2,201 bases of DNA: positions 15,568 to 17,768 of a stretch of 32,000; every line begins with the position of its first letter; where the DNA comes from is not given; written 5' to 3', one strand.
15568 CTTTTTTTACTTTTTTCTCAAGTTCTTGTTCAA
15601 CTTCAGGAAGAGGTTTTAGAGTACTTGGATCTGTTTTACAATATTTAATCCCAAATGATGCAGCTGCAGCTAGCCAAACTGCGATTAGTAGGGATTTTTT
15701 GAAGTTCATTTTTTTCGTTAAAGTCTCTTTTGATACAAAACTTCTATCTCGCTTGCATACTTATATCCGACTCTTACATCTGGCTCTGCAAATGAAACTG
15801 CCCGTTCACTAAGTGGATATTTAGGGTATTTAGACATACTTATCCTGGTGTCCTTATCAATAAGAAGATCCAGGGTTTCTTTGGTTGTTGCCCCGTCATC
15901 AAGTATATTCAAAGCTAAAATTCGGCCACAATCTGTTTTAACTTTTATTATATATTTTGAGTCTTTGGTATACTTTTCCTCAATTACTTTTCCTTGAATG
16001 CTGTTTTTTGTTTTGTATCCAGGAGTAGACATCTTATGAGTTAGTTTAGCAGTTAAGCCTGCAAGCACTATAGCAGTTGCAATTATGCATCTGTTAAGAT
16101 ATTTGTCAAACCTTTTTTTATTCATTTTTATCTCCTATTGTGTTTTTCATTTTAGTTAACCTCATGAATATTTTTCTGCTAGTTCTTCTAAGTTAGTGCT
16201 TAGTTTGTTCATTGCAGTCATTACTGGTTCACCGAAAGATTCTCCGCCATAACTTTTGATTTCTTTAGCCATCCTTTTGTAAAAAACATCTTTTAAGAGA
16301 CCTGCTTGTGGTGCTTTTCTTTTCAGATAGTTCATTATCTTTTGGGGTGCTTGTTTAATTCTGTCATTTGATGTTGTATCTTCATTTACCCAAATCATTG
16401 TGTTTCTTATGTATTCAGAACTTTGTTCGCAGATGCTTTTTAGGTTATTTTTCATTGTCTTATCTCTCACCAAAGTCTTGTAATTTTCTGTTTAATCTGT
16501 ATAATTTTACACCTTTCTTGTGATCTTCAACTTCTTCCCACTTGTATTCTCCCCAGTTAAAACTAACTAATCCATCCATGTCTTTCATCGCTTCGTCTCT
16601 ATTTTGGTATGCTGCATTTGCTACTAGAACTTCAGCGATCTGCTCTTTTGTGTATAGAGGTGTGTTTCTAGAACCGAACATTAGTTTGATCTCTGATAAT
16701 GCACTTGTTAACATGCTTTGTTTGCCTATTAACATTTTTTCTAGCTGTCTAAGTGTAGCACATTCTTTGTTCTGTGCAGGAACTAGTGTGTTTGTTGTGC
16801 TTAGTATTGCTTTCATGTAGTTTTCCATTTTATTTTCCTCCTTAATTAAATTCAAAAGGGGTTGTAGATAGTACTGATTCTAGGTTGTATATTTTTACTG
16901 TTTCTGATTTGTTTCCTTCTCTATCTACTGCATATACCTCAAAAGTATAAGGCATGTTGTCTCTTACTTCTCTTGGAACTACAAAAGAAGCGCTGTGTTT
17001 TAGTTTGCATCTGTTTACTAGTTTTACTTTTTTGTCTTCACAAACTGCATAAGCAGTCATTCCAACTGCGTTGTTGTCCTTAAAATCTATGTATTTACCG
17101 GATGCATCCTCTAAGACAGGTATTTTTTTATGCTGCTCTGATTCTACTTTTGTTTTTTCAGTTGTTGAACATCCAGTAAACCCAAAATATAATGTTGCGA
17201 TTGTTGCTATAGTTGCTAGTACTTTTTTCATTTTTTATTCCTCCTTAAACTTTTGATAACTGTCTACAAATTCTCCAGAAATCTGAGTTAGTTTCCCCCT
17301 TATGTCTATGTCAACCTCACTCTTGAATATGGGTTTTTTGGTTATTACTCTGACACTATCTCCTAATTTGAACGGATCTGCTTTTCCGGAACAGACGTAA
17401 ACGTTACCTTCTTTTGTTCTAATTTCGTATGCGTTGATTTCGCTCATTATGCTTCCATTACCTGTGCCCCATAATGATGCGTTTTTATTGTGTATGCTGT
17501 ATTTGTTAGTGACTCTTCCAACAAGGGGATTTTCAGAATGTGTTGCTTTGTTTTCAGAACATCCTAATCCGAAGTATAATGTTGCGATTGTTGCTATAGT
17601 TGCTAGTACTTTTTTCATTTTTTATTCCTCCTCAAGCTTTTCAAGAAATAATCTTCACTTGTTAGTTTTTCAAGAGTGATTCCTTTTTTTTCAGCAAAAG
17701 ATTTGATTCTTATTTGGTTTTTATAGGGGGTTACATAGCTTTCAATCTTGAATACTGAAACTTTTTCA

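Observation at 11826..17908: Operon A: 12 translationally coupled genes mixing small cytoplasmic proteins, lipoproteins, a secreted paralog family and a beta-barrel-like protein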

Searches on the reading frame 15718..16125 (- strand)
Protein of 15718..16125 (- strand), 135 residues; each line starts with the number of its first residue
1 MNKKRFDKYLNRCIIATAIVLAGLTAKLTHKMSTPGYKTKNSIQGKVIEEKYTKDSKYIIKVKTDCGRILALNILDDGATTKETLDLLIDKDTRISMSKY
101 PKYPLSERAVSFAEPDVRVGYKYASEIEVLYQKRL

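Call 6: search_protein_families(library=pfam, max_evalue=0.1, proteins=[window:15718-16125:-])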
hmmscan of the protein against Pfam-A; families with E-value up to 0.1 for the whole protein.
window:15718-16125:- (135 aa): 0 families

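Call 7: search_protein_families(library=phrogs, max_evalue=0.1, proteins=[window:15718-16125:-])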
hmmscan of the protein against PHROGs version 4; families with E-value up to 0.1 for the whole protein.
window:15718-16125:- (135 aa): 2 families
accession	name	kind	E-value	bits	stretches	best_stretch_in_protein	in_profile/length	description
phrog_15599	-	unknown function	0.016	16.5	1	48-124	32-110/145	-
phrog_10230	-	unknown function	0.043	14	0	83-134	92-141/279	-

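Call 36: search_protein_families(library=padloc, max_evalue=0.01, proteins=[window:15718-16125:-])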
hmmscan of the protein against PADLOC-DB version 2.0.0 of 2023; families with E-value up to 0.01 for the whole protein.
window:15718-16125:- (135 aa): 0 families

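Call 93: search_protein_families(library=ncbifam, max_evalue=0.1, proteins=[window:15718-16125:-])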
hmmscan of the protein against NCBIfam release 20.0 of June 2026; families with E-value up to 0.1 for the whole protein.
window:15718-16125:- (135 aa): 0 families

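Call 101: search_solved_structures(query=window:15718-16125:-, max_evalue=1)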
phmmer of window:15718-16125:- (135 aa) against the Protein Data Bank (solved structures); distinct sequences matched with E-value up to 1: 0.

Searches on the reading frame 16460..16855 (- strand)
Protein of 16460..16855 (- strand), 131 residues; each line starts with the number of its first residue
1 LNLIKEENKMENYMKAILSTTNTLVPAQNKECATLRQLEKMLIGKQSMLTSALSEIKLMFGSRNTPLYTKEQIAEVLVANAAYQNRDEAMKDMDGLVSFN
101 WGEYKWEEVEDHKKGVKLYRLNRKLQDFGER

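Call 6: search_protein_families(library=pfam, max_evalue=0.1, proteins=[window:16460-16855:-])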
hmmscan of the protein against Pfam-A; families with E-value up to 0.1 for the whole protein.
window:16460-16855:- (131 aa): 0 families

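Call 7: search_protein_families(library=phrogs, max_evalue=0.1, proteins=[window:16460-16855:-])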
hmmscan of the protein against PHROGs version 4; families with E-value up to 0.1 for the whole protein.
window:16460-16855:- (131 aa): 2 families
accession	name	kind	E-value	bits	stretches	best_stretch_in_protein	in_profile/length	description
phrog_141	-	head and packaging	0.092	13.1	0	49-92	32-78/183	terminase small subunit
phrog_19708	-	unknown function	0.096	13.8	0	4-53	10-57/64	-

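Call 36: search_protein_families(library=padloc, max_evalue=0.01, proteins=[window:16460-16855:-])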
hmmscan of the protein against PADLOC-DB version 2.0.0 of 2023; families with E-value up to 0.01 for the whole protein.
window:16460-16855:- (131 aa): 0 families

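Call 78: find_encoding_contigs(protein=window:16460-16816:-, flank=10000, max_places=4)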
Protein window:16460-16816:- (118 aa): 1 contig read that carries it; 1 place shown.
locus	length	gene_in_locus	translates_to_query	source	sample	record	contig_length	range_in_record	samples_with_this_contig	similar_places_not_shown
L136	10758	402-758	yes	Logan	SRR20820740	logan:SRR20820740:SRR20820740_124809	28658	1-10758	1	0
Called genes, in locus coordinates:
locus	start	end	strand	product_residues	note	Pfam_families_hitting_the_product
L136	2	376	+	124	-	?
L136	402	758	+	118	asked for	-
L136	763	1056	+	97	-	-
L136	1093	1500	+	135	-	-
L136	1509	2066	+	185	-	-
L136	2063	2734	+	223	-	-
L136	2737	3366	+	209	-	-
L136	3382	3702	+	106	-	-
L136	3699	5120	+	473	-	-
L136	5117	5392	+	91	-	-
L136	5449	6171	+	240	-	-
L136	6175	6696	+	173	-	-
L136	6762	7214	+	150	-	-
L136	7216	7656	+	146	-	-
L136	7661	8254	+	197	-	-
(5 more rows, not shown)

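Call 93: search_protein_families(library=ncbifam, max_evalue=0.1, proteins=[window:16460-16828:-])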
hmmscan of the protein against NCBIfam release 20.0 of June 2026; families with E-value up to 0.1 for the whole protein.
window:16460-16828:- (122 aa): 1 family
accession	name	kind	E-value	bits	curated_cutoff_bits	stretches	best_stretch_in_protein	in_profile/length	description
NF033854.1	esterase_BioV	equivalog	0.088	12.6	150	0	42-106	63-130/167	pimelyl-ACP methyl ester esterase BioV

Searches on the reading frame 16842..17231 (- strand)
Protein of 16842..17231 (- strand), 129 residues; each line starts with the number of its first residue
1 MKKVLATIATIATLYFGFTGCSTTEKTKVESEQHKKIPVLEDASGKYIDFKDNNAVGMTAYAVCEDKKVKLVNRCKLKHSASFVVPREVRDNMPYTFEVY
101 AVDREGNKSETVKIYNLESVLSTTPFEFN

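Call 6: search_protein_families(library=pfam, max_evalue=0.1, proteins=[window:16842-17231:-])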
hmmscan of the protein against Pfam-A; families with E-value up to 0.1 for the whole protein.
window:16842-17231:- (129 aa): 2 families
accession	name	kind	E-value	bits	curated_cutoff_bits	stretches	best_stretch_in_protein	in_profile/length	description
PF18630.7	Peptidase_M60_C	-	0.066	13.9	26.2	0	43-109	6-64/65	Peptidase M60 C-terminal domain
PF16705.11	NUDIX_5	-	0.072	13.3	27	1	27-96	35-103/177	NUDIX, or N-terminal NPxY motif-rich, region of KRIT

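Call 7: search_protein_families(library=phrogs, max_evalue=0.1, proteins=[window:16842-17231:-])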
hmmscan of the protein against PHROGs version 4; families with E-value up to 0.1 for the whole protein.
window:16842-17231:- (129 aa): 8 families
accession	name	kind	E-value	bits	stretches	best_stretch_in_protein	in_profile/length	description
phrog_542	-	unknown function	0.0013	20.4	1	1-48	1-49/97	-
phrog_9078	-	unknown function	0.0043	17.8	1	1-73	1-77/115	-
phrog_806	-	unknown function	0.0055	17.8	1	1-70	2-76/187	-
phrog_29603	-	unknown function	0.0081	16.7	1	1-36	1-36/190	-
phrog_2682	-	unknown function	0.0086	17.9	1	1-39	1-40/52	-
phrog_478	-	integration and excision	0.016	16.2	1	1-33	1-32/129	site-specific recombination directionality factor RDF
phrog_2316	-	unknown function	0.028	15.2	1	1-35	1-38/191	-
phrog_6360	-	unknown function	0.062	14.5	0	7-41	3-37/122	-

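Call 93: search_protein_families(library=ncbifam, max_evalue=0.1, proteins=[window:16842-17231:-])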
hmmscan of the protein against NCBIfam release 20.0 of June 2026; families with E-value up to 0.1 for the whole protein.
window:16842-17231:- (129 aa): 2 families
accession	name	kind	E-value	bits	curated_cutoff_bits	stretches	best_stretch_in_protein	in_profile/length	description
NF050142.1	PG1828_fam_lipo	equivalog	0.017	15.8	50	1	1-40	1-41/59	PG1828 family lipoprotein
NF047446.1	barrel_OmpL47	domain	0.051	14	40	1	92-114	42-64/68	OmpL47-type beta-barrel domain-containing protein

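Call 97: search_solved_structures(query=window:16842-17168:-, max_evalue=1)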
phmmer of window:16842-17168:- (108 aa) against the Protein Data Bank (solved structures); distinct sequences matched with E-value up to 1: 1.
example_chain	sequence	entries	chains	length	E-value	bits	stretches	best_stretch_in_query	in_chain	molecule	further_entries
6bt9_A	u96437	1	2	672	0.92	13.1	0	60-104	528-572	Chitinase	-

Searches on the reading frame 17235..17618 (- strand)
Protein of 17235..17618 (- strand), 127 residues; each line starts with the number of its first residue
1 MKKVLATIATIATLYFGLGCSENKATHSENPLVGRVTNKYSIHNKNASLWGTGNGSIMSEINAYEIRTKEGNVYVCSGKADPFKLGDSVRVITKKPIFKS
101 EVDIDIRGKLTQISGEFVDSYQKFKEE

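Call 6: search_protein_families(library=pfam, max_evalue=0.1, proteins=[window:17235-17618:-])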
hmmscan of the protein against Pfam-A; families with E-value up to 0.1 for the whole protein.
window:17235-17618:- (127 aa): 0 families

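Call 7: search_protein_families(library=phrogs, max_evalue=0.1, proteins=[window:17235-17618:-])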
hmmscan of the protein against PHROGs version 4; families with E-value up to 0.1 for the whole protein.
window:17235-17618:- (127 aa): 1 family
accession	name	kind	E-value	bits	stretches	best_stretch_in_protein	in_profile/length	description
phrog_9078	-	unknown function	0.008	17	1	1-96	1-98/115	-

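Call 18: list_cluster_members(proteins=[window:17235-17618:-, window:16842-17231:-, window:15718-16125:-, window:15152-15709:-, window:14484-15155:-, window:13516-13836:-, window:11826-12101:-, window:11047-11769:-, window:31161-31847:-, window:4562-5302:-])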
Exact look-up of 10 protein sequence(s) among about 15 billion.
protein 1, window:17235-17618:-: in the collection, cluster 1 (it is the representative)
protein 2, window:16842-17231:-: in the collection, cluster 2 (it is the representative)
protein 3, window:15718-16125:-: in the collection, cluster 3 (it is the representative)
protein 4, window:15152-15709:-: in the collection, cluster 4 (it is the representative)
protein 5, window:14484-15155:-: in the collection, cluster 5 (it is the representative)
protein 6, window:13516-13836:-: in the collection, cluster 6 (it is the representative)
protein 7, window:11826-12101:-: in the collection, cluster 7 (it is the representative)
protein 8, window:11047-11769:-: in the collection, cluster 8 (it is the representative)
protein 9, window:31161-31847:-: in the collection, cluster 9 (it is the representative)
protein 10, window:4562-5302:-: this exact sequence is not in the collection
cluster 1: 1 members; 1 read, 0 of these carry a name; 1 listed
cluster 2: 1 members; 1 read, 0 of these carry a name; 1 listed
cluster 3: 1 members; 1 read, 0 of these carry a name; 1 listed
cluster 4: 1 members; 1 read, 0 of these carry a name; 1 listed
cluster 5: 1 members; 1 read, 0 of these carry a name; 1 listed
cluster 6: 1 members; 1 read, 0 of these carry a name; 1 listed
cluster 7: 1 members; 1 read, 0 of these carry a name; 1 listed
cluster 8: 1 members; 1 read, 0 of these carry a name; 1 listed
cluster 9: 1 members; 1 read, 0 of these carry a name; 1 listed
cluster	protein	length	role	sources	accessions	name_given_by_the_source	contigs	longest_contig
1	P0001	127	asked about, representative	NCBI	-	-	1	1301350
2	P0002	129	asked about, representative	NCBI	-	-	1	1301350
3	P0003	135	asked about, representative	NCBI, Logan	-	-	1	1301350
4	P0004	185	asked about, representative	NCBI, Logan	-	-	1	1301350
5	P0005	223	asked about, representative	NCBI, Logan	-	-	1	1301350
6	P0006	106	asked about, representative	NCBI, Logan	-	-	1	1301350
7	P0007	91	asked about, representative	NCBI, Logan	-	-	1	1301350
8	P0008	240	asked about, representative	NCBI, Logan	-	-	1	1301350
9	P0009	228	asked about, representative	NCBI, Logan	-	-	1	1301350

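Call 93: search_protein_families(library=ncbifam, max_evalue=0.1, proteins=[window:17235-17618:-])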
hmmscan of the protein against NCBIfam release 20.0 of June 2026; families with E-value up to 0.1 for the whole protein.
window:17235-17618:- (127 aa): 1 family
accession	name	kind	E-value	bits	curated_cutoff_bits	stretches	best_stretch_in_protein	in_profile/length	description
NF033216.1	lipo_YgdI_YgdR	subfamily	0.073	13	42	0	2-27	1-26/71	YgdI/YgdR family lipoprotein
